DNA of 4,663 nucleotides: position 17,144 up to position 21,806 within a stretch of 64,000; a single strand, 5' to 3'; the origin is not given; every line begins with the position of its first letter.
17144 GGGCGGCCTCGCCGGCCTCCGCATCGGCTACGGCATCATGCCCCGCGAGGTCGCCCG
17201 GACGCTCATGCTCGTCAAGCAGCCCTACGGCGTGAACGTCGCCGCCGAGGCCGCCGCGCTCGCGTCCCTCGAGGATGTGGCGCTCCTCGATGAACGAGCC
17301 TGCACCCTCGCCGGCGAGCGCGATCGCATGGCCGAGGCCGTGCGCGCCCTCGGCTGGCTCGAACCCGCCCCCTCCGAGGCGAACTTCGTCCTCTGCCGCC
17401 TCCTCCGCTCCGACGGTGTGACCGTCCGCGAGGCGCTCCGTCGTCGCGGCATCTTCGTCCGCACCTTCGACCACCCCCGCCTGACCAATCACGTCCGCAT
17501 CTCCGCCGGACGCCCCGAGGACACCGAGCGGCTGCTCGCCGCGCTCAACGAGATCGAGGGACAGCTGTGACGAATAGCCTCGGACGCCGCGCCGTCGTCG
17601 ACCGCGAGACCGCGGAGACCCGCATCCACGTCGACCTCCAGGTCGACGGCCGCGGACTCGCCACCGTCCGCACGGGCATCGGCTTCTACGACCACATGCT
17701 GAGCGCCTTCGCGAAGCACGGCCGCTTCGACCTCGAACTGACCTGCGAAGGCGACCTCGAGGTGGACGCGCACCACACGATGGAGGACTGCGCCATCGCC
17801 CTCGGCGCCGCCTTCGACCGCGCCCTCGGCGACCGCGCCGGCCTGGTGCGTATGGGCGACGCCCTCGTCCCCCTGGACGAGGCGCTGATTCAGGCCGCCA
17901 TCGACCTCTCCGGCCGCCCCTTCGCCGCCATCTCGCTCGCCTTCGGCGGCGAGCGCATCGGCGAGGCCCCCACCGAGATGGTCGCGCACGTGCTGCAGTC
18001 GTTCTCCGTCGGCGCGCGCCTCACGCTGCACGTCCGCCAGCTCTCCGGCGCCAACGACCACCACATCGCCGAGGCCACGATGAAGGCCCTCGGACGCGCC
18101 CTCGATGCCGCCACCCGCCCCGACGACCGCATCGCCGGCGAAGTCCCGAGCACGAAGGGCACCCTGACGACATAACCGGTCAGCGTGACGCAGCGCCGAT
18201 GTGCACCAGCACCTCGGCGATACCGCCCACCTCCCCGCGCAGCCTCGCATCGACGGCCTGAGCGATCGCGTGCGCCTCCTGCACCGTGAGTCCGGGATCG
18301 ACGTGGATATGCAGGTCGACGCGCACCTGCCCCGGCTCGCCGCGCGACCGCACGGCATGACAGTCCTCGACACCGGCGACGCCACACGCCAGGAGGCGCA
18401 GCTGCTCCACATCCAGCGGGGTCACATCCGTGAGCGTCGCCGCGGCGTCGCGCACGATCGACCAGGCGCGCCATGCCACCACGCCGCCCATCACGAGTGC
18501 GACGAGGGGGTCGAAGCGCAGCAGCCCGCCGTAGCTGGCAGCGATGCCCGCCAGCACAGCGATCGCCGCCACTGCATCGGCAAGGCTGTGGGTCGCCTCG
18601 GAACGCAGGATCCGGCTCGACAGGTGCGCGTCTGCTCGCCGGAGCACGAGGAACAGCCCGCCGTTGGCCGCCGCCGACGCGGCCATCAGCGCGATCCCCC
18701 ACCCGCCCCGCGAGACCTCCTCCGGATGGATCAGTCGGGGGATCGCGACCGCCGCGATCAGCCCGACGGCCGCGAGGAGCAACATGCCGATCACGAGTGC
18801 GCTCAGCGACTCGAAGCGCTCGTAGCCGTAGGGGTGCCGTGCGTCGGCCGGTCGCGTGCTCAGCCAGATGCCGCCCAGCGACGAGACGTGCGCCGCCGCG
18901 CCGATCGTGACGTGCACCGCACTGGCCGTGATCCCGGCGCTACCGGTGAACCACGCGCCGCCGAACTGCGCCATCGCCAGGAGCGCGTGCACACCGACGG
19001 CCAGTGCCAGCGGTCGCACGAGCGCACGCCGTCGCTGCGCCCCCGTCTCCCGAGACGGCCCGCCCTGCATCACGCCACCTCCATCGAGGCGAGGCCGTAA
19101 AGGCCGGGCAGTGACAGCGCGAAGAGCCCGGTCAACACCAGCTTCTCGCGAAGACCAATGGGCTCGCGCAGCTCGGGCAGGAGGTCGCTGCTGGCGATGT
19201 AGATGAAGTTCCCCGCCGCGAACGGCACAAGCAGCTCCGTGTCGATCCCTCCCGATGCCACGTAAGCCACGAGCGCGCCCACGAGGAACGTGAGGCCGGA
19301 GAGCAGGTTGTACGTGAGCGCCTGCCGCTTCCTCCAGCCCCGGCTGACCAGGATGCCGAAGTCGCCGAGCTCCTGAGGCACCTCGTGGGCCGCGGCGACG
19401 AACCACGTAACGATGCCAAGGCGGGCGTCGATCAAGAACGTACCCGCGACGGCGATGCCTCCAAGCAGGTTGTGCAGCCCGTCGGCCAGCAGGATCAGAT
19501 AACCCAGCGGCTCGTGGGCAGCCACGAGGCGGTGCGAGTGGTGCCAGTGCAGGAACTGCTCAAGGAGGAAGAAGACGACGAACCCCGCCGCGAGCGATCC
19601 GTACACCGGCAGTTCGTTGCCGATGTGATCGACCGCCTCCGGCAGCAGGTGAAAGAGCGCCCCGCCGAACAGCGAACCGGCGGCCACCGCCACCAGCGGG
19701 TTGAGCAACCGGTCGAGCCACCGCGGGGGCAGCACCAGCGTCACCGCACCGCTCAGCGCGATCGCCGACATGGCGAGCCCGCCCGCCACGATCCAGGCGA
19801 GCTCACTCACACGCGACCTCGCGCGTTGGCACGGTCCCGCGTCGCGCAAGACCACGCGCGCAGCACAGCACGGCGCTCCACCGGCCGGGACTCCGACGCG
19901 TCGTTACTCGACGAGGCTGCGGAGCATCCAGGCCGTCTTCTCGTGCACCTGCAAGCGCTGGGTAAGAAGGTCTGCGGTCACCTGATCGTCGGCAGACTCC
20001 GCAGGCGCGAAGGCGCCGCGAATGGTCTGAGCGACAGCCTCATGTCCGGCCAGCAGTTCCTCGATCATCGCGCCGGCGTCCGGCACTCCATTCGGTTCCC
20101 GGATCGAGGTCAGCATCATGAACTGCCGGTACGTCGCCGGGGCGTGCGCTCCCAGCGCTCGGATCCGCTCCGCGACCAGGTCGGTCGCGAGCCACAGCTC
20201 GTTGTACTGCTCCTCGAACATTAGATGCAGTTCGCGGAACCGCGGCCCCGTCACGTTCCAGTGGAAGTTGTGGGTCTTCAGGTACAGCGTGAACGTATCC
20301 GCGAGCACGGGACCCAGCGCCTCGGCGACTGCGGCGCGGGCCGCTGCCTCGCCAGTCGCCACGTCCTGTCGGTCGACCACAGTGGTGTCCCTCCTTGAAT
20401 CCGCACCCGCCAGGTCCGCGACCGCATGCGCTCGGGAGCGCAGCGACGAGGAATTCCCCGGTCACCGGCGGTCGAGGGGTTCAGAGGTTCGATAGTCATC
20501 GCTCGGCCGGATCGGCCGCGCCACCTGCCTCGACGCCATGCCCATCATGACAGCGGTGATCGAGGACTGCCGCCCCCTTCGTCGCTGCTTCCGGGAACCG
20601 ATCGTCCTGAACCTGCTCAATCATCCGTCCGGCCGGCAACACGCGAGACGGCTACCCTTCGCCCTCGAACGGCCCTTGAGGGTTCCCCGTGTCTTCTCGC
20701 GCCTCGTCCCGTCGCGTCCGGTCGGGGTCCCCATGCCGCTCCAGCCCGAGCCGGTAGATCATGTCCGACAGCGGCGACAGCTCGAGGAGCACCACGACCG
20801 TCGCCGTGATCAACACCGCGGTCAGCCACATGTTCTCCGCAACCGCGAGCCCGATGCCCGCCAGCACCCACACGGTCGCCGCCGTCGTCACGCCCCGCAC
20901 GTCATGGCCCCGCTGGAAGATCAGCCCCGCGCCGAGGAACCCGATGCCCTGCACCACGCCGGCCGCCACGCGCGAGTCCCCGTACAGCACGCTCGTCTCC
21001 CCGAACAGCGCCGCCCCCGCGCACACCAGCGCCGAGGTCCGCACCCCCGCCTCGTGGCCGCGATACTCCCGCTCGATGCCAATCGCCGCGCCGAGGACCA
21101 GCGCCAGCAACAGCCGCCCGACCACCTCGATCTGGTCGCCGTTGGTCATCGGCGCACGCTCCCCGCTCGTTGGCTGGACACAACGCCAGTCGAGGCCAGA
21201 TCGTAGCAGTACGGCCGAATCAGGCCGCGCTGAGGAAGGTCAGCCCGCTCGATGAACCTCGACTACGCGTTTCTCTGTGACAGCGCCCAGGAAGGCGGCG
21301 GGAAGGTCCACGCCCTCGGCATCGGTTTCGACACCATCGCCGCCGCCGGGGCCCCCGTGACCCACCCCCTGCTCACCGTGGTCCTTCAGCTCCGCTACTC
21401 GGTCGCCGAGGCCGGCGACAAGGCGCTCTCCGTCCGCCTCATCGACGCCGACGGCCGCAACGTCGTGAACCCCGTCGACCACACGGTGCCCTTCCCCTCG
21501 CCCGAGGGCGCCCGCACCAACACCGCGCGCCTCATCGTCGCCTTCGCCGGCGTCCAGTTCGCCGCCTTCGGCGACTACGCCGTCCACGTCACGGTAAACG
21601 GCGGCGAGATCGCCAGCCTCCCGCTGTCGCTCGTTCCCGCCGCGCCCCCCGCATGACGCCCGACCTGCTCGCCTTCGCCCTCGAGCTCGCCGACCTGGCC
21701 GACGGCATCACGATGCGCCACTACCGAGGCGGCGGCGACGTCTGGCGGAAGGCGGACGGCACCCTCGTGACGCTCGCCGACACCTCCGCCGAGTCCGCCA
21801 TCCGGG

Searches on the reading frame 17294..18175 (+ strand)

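Call 10: search_protein_families(library=pfam, proteins=[window:17294-18175:+], max_evalue=0.01)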
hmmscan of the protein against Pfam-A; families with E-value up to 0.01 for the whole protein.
window:17294-18175:+ (293 aa): 1 family
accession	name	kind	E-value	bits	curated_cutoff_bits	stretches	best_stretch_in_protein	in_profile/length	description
PF00475.24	IGPD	-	2.8e-60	203.1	27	1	127-270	1-144/144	Imidazoleglycerol-phosphate dehydratase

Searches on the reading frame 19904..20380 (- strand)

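Call 9: search_protein_families(library=pfam, proteins=[window:19904-20380:-], max_evalue=0.01)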
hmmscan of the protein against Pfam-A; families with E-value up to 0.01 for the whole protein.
window:19904-20380:- (158 aa): 1 family
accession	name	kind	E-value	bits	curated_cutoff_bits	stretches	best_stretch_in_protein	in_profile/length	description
PF00210.30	Ferritin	-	8.9e-28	97.4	24.5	1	20-157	2-136/142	Ferritin-like domain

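Call 58: search_protein_families(library=padloc, proteins=[window:19904-20380:-], max_evalue=0.001)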
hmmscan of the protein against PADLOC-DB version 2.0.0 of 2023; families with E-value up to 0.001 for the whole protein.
window:19904-20380:- (158 aa): 0 families

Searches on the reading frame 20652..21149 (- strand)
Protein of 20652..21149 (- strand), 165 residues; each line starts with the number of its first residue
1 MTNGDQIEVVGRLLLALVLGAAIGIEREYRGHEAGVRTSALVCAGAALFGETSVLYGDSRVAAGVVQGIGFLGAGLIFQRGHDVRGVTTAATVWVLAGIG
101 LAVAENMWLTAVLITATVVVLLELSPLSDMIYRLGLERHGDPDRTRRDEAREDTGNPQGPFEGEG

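Call 9: search_protein_families(library=pfam, proteins=[window:20652-21149:-], max_evalue=0.01)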
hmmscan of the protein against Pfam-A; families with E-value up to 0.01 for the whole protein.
window:20652-21149:- (165 aa): 1 family
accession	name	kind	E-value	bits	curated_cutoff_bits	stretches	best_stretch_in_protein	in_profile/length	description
PF02308.21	MgtC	-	1e-34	119.9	31.4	1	13-124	1-114/121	MgtC family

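Call 58: search_protein_families(library=padloc, proteins=[window:20652-21149:-], max_evalue=0.001)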
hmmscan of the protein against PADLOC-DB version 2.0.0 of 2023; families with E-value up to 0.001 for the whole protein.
window:20652-21149:- (165 aa): 0 families

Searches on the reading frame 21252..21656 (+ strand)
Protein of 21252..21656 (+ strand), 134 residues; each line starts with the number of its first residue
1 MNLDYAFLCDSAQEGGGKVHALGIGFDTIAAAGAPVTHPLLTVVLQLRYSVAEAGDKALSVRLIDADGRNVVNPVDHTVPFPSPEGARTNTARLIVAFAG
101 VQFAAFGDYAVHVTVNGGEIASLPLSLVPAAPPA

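Call 9: search_protein_families(library=pfam, proteins=[window:21252-21656:+], max_evalue=0.01)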
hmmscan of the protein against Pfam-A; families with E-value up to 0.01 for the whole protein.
window:21252-21656:+ (134 aa): 1 family
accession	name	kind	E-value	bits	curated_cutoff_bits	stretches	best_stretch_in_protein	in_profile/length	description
PF22091.2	DUF6941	-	1.5e-30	106.6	27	1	5-126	2-123/125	Family of unknown function (DUF6941)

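Call 58: search_protein_families(library=padloc, proteins=[window:21252-21656:+], max_evalue=0.001)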
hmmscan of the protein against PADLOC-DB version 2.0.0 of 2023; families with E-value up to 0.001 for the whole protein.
window:21252-21656:+ (134 aa): 0 families
